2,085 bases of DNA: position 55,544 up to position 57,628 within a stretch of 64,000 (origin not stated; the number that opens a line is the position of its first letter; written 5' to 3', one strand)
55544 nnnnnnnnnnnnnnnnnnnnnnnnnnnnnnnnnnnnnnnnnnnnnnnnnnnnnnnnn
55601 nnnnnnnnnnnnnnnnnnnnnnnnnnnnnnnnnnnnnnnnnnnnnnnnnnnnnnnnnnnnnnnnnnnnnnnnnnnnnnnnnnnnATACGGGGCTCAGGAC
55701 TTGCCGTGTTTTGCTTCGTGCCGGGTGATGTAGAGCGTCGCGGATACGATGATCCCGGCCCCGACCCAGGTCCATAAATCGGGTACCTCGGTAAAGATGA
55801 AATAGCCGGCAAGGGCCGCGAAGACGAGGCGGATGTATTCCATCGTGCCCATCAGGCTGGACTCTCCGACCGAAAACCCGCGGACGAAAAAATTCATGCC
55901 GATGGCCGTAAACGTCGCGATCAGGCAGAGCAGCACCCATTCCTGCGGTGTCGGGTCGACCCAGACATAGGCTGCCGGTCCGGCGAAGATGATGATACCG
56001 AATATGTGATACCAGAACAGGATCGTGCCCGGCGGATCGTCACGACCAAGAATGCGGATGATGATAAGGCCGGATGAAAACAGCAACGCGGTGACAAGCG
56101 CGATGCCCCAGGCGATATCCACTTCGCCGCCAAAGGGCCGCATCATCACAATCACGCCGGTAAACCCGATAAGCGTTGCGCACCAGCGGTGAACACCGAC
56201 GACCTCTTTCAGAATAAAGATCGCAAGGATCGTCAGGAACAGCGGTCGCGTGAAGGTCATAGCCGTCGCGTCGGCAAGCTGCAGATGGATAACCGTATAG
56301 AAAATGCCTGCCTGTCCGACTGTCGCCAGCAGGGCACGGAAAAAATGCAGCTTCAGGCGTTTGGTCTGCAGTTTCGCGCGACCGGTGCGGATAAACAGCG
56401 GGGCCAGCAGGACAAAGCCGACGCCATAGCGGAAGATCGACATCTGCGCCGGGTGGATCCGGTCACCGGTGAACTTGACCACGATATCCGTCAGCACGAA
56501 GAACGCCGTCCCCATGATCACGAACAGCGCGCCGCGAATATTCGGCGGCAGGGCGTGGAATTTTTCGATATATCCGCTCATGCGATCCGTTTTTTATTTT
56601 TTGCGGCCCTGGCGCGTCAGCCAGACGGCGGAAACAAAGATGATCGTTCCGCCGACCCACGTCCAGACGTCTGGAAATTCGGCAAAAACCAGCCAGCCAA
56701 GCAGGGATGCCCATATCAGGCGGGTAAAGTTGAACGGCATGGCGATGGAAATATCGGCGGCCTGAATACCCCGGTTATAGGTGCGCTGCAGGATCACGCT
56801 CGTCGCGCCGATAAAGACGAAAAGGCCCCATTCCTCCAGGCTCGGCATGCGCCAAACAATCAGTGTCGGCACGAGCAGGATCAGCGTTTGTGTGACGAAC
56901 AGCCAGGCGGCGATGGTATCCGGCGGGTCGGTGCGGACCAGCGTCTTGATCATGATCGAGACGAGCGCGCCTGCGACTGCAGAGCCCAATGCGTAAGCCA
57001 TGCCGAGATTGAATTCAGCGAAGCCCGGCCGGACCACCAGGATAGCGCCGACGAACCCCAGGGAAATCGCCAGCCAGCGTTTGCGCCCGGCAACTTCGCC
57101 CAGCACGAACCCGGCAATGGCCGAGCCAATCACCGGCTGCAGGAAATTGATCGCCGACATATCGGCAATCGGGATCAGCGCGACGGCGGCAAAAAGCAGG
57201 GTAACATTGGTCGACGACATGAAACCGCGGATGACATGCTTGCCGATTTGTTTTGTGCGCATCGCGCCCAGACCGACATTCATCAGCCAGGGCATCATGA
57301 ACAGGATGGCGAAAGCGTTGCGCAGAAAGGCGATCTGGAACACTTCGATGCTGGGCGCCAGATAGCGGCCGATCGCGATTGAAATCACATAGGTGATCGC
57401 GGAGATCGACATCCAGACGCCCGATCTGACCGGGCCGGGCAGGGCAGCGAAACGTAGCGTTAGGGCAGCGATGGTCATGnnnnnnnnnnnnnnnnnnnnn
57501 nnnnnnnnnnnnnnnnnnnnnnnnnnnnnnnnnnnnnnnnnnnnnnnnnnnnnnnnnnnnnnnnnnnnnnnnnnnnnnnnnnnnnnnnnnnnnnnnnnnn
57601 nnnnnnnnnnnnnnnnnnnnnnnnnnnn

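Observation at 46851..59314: Six EamA/DMT transporter paralogs (2 + 4 in tandem) clustered with cysE-cysK and bracketing ArsR-SRPBCC-DUF899 and YciI-sigma modules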

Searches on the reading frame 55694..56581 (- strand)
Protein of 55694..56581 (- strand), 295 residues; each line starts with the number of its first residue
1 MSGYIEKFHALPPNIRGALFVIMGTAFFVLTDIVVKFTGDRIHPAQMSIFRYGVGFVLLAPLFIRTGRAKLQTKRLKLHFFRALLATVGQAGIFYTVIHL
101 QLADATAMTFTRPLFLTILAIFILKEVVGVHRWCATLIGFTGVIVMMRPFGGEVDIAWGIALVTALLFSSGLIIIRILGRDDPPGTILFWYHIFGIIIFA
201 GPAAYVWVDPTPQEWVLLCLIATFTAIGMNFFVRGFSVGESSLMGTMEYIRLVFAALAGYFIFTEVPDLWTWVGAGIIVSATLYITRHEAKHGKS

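Call 4: search_protein_families(library=pfam, proteins=[window:55694-56581:-], max_evalue=0.01)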
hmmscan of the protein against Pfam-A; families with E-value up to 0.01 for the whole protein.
window:55694-56581:- (295 aa): 1 family
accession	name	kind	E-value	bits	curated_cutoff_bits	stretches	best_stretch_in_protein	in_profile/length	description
PF00892.27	EamA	-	3.1e-29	102.4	28.2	2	16-147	2-134/135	EamA-like transporter family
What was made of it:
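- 55694..56581 (-): E3, a DMT/EamA transporter (295 aa), last gene of the minus-strand operon and the most divergent paralog. PF00892 x2, E 3e-29 (call 4).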

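Call 7: search_protein_families(library=ncbifam, proteins=[window:55694-56581:-], max_evalue=0.001)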
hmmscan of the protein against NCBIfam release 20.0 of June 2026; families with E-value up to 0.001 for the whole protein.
window:55694-56581:- (295 aa): 1 family
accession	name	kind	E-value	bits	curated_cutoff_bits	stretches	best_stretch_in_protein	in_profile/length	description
TIGR00950.1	2A78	equivalog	1.2e-17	64.2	230.2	1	34-283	7-264/264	carboxylate/amino acid/amine transporter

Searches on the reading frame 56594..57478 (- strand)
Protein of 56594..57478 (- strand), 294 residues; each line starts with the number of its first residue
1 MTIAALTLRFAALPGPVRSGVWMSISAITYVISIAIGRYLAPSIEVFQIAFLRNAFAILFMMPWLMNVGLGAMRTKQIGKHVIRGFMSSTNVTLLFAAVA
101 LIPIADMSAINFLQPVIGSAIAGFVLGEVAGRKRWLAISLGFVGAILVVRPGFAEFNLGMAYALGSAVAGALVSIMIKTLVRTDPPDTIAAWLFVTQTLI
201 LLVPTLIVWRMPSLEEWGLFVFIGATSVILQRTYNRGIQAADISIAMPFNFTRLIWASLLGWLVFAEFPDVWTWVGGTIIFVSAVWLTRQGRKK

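Call 4: search_protein_families(library=pfam, proteins=[window:56594-57478:-], max_evalue=0.01)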
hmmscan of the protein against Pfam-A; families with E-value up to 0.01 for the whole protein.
window:56594-57478:- (294 aa): 1 family
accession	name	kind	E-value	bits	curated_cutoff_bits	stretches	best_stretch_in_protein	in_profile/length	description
PF00892.27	EamA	-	2.5e-28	99.5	28.2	2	158-288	2-134/135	EamA-like transporter family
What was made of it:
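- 56594..57478 (-): E4, a DMT/EamA transporter (294 aa, start at 57478). There is a 12-nt gap to the E3 start. PF00892 x2 (call 4).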

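Call 7: search_protein_families(library=ncbifam, proteins=[window:56594-57478:-], max_evalue=0.001)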
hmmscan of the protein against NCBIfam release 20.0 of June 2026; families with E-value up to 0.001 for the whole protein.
window:56594-57478:- (294 aa): 1 family
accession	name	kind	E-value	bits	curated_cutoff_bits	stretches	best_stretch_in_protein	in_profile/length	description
TIGR00950.1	2A78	equivalog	1.3e-18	67.3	230.2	1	35-284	7-263/264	carboxylate/amino acid/amine transporter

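Call 60: find_homologous_proteins(query=window:56594-57478:-, max_evalue=1e-20)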
Query window:56594-57478:- (294 aa): 343 proteins with E <= 1e-20 among 5453 candidates; the best 120 are listed.
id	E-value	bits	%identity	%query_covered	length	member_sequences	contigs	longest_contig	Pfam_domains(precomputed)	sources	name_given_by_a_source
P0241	3.5e-174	597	94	100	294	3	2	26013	PF00892.27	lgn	-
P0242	8.2e-172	589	93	100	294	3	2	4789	PF00892.27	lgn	-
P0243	4.0e-171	587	93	100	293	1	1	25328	PF00892.27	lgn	-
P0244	6.1e-171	586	93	100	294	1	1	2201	PF00892.27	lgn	-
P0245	7.9e-171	586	93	100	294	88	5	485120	PF00892.27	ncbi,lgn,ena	-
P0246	5.0e-170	583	92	100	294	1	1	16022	PF00892.27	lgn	-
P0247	7.6e-167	573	89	100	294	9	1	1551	PF00892.27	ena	-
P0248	1.0e-166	572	89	100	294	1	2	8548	PF00892.27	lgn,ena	-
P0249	2.2e-165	568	89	100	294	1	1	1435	PF00892.27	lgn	-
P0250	2.7e-165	567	88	100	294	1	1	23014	PF00892.27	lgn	-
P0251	1.3e-164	565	86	100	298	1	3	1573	PF00892.27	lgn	-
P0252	3.9e-164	564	87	100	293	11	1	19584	PF00892.27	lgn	-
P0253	6.9e-164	563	87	100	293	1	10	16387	PF00892.27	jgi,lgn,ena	jgi:drug/metabolite transporter (DMT)-like permease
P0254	1.9e-162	558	85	100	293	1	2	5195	PF00892.27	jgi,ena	jgi:drug/metabolite transporter (DMT)-like permease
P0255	5.6e-162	557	86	99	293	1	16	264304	PF00892.27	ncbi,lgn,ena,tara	tara:strand:+ start:9966 stop:10847 length:882 start_codon:yes stop_codon:yes gene_type:complete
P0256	1.1e-161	556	86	99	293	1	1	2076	PF00892.27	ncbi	-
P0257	1.0e-160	552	85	100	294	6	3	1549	PF00892.27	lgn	-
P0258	4.0e-154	531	81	100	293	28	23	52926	PF00892.27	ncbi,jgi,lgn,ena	jgi:drug/metabolite transporter (DMT)-like permease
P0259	9.5e-153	526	80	99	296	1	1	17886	PF00892.27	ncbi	ncbi:MAG: DMT family transporter [Alphaproteobacteria bacterium]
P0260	9.6e-153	526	80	100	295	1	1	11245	PF00892.27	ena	-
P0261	1.2e-152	526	80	100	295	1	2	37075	PF00892.27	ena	-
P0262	2.1e-152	525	80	100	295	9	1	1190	PF00892.27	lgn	-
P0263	6.5e-152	524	82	97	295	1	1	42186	PF00892.27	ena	-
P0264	9.5e-151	520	80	99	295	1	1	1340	PF00892.27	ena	-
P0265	3.9e-150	518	78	100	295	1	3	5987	PF00892.27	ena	-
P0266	1.4e-149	516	78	100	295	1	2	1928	PF00892.27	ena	-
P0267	1.5e-149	516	78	100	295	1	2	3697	PF00892.27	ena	-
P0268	1.5e-149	516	78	100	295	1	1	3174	PF00892.27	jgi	jgi:drug/metabolite transporter (DMT)-like permease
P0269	2.0e-149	515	78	100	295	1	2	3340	PF00892.27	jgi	jgi:drug/metabolite transporter (DMT)-like permease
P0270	2.2e-149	515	78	100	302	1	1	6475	PF00892.27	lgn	-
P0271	2.2e-149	515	78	100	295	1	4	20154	PF00892.27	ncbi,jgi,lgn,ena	-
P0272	2.8e-149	515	78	100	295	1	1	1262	PF00892.27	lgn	-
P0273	4.3e-149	514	78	100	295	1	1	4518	PF00892.27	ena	-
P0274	1.3e-148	513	78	100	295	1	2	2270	PF00892.27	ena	-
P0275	2.7e-148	512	78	100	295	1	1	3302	PF00892.27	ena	-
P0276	3.6e-148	511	78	100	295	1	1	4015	PF00892.27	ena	-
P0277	4.0e-148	511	78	100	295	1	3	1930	PF00892.27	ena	-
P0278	4.3e-148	511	78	100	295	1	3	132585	PF00892.27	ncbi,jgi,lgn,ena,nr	ncbi:MAG: DMT family transporter [Pseudomonadota bacterium]|jgi:drug/metabolite transporter (DMT)-li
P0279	5.0e-148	511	78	99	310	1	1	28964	PF00892.27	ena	-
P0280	5.8e-148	511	77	100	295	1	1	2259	PF00892.27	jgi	jgi:drug/metabolite transporter (DMT)-like permease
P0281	7.8e-148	510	77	100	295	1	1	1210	PF00892.27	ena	-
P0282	1.2e-147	510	77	100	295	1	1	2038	PF00892.27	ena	-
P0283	3.2e-147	508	79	97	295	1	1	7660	PF00892.27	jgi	-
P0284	3.4e-147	508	78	100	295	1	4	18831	PF00892.27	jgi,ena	-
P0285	3.5e-147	508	78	100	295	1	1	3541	PF00892.27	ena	-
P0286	4.6e-147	508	79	97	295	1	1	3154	PF00892.27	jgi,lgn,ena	-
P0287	5.7e-147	507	77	100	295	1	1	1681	PF00892.27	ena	-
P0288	5.1e-146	504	79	97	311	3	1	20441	PF00892.27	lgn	-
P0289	2.6e-145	502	77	100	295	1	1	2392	PF00892.27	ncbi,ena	-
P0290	4.5e-145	501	78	97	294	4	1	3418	PF00892.27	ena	-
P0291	4.7e-145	501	77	96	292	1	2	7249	PF00892.27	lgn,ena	-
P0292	5.9e-145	501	78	100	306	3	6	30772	PF00892.27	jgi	jgi:drug/metabolite transporter (DMT)-like permease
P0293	1.8e-144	499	77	96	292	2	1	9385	PF00892.27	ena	-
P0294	2.2e-144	499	77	96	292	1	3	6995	PF00892.27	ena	-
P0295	3.9e-144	498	77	96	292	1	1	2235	PF00892.27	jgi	jgi:drug/metabolite transporter (DMT)-like permease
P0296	4.4e-144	498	77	97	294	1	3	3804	PF00892.27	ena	-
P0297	4.7e-144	498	76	100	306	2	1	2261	PF00892.27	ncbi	-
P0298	6.4e-144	497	77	96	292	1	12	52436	PF00892.27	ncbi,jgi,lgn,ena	-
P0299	1.1e-143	497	77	96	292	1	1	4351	PF00892.27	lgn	-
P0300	1.7e-143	496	75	100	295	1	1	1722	PF00892.27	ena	-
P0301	1.8e-143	496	77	96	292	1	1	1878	PF00892.27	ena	-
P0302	2.1e-143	496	76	96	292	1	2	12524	PF00892.27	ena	-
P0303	2.1e-143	496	76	96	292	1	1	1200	PF00892.27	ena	-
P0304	2.5e-143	495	75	100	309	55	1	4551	PF00892.27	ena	-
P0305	5.0e-143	494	76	96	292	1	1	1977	PF00892.27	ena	-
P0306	6.0e-143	494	76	96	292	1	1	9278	PF00892.27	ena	-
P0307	6.9e-143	494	76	96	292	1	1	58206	PF00892.27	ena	-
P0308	8.3e-143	494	77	96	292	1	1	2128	PF00892.27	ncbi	-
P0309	9.1e-143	494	77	96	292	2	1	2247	PF00892.27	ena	-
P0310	9.3e-143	493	76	98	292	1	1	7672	PF00892.27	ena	-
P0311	1.3e-142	493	76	96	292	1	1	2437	PF00892.27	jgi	-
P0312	8.5e-142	490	76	96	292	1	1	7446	PF00892.27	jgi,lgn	-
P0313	1.6e-141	489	76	96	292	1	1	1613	PF00892.27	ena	-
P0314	2.0e-141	489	74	99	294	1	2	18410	PF00892.27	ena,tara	tara:strand:+ start:1519 stop:2403 length:885 start_codon:yes stop_codon:yes gene_type:complete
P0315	2.1e-141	489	78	97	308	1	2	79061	PF00892.27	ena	-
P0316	3.6e-140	485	75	96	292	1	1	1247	PF00892.27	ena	-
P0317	3.9e-140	485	74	98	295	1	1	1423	PF00892.27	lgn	-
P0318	7.1e-140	484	81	92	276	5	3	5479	PF00892.27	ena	-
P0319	4.4e-139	481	75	96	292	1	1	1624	PF00892.27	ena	-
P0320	1.0e-136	474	78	92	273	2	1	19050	PF00892.27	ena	-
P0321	1.2e-136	473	79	92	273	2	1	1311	PF00892.27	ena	-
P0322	1.3e-136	473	77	93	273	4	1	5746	PF00892.27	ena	-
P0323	2.8e-136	472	73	99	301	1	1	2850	PF00892.27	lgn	-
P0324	3.8e-134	465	70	100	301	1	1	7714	PF00892.27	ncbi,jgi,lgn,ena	-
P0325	1.3e-132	460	71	99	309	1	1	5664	PF00892.27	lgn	-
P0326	6.8e-131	455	70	97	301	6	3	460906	PF00892.27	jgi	jgi:drug/metabolite transporter (DMT)-like permease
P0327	1.7e-128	447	71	98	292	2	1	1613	PF00892.27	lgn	-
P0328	2.8e-128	446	89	78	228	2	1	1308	PF00892.27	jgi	-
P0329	3.1e-128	446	69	99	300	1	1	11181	PF00892.27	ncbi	ncbi:MAG: EamA family transporter [Rhodospirillaceae bacterium]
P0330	1.6e-126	440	68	99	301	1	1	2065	PF00892.27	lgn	-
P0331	1.0e-123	431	67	97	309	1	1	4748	PF00892.27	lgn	-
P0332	9.7e-122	425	65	99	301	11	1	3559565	PF00892.27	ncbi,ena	-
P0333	2.4e-121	423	67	100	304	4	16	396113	PF00892.27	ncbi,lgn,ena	-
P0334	3.5e-121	423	66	97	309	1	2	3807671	PF00892.27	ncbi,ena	-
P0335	1.4e-120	421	67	97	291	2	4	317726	PF00892.27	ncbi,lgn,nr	ncbi:MAG: EamA family transporter [Gammaproteobacteria bacterium]|nr:EamA family transporter [Gammap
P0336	7.8e-119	415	65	96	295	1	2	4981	PF00892.27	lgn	-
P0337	1.0e-117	411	77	84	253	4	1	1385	PF00892.27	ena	-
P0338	4.8e-117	409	65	96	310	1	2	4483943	PF00892.27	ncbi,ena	-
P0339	9.3e-117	408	67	94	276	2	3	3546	PF00892.27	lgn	-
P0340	1.3e-115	404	64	94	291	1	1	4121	PF00892.27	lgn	-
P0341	3.6e-112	393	65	92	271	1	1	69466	PF00892.27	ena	-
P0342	4.2e-103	363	61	92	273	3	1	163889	PF00892.27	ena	-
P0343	8.0e-101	356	57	98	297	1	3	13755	PF00892.27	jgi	jgi:drug/metabolite transporter (DMT)-like permease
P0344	5.0e-99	350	55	97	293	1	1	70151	PF00892.27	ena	-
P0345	1.1e-98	349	78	71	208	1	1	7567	PF00892.27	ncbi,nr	ncbi:MAG: hypothetical protein CMM12_05325, partial [Rhodospirillaceae bacterium]|nr:hypothetical pr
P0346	2.5e-97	344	56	96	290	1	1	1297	PF00892.27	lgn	-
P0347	1.0e-96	342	55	97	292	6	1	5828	PF00892.27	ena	-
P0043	1.1e-96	342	55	97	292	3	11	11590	PF00892.27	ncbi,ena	-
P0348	2.7e-96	341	56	98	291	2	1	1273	PF00892.27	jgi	jgi:drug/metabolite transporter (DMT)-like permease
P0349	8.1e-96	339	55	99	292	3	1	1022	PF00892.27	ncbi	-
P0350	1.5e-95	339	54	96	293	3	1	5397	PF00892.27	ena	-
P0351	6.0e-95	337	55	97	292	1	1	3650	PF00892.27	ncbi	-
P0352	8.9e-95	336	54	96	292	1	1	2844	PF00892.27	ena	-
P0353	2.8e-93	331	54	96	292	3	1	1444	PF00892.27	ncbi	-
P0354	1.6e-92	329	54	96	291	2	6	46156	PF00892.27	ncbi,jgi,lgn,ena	-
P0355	3.1e-92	328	52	94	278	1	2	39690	PF00892.27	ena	-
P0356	4.8e-90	321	52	97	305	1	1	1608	PF00892.27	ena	-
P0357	5.5e-90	320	53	93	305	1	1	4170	PF00892.27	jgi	-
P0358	8.1e-90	320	53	95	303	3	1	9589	PF00892.27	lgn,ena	-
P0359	1.3e-89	319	52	97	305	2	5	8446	PF00892.27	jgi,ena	jgi:drug/metabolite transporter (DMT)-like permease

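Call 62: find_encoding_contigs(protein=P0344, flank=10000, max_places=1)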
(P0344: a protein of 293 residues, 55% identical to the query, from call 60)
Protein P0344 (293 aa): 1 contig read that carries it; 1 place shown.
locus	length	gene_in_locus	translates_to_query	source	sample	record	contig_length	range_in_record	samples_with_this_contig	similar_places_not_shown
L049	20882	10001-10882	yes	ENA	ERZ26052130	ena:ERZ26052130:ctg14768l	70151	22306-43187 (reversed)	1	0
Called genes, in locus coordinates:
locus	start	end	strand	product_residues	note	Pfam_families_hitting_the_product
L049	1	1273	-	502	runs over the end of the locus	PF00501:AMP-binding, PF13193:AMP-binding_C (weak)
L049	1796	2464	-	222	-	PF00106:adh_short, PF13561:adh_short_C2, PF23441:SDR (weak), PF08659:KR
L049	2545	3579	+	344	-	PF00892:EamA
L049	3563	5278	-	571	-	PF02776:TPP_enzyme_N, PF00205:TPP_enzyme_M, PF02775:TPP_enzyme_C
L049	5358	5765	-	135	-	-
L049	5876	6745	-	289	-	PF00378:ECH_1, PF16113:ECH_2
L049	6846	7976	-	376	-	PF12973:Cupin_7 (faint), PF02311:AraC_binding (faint), PF07883:Cupin_2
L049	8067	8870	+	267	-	PF09339:HTH_IclR, PF01614:IclR_C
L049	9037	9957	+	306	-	PF00892:EamA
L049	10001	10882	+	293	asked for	PF00892:EamA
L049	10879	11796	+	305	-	PF00892:EamA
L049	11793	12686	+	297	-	PF00892:EamA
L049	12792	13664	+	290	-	PF00892:EamA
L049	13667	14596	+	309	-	PF00892:EamA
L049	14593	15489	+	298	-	PF00892:EamA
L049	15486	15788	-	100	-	PF01329:Pterin_4a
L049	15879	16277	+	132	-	PF06262:Zincin_1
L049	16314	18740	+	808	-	PF20437:LonC_helical, PF13654:AAA_32, PF20436:LonB_AAA-LID, PF05362:Lon_C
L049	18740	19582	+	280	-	PF00582:Usp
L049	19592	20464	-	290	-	PF00892:EamA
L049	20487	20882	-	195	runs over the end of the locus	PF03167:UDG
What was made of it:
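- L049 has an odd-numbered run of seven (call 62).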

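Call 63: find_encoding_contigs(protein=P0338, flank=10000, max_places=1)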
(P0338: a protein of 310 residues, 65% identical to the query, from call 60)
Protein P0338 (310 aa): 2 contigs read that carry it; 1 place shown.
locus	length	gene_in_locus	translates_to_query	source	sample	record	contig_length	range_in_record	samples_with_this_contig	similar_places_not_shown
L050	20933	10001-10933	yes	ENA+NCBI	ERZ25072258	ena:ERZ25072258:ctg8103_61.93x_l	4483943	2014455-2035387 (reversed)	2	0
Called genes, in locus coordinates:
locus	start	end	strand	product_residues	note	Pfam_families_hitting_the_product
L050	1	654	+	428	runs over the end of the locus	PF03721:UDPG_MGDP_dh_N, PF00984:UDPG_MGDP_dh, PF03720:UDPG_MGDP_dh_C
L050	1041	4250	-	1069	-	PF00873:ACR_tran, PF03176:MMPL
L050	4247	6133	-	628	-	PF00036:EF-hand_1 (faint), PF13202:EF-hand_5 (faint), PF13405:EF-hand_6 (faint), PF25917:BSH_RND (weak), PF25973:BSH_CzcB, PF25967:RND-MFP_C (weak), PF25975:CzcB_C (weak), PF25989:YknX_C, +3 more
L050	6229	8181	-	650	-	PF16177:ACAS_N, PF00501:AMP-binding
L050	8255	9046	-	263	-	PF00106:adh_short, PF01370:Epimerase (faint), PF08659:KR, PF23441:SDR, PF13561:adh_short_C2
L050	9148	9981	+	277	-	PF00892:EamA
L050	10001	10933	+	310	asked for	PF00892:EamA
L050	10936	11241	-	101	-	PF01329:Pterin_4a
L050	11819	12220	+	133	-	PF06262:Zincin_1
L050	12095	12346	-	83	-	-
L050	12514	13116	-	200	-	PF03167:UDG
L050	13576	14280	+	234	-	PF14602:Hexapep_2 (faint), PF00132:Hexapep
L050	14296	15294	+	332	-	PF00291:PALP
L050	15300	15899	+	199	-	PF13417:GST_N_3, PF13409:GST_N_2, PF13410:GST_C_2 (weak)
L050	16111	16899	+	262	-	PF05901:Excalibur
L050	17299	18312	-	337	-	PF16884:ADH_N_2, PF00107:ADH_zinc_N, PF13602:ADH_zinc_N_2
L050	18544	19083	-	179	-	PF02834:LigT_PEase, PF10469:AKAP7_NLS (weak), PF13563:2_5_RNA_ligase2, PF02834:LigT_PEase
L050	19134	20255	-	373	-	PF08495:FIST, PF10442:FIST_C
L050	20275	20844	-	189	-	PF00657:Lipase_GDSL, PF13472:Lipase_GDSL_2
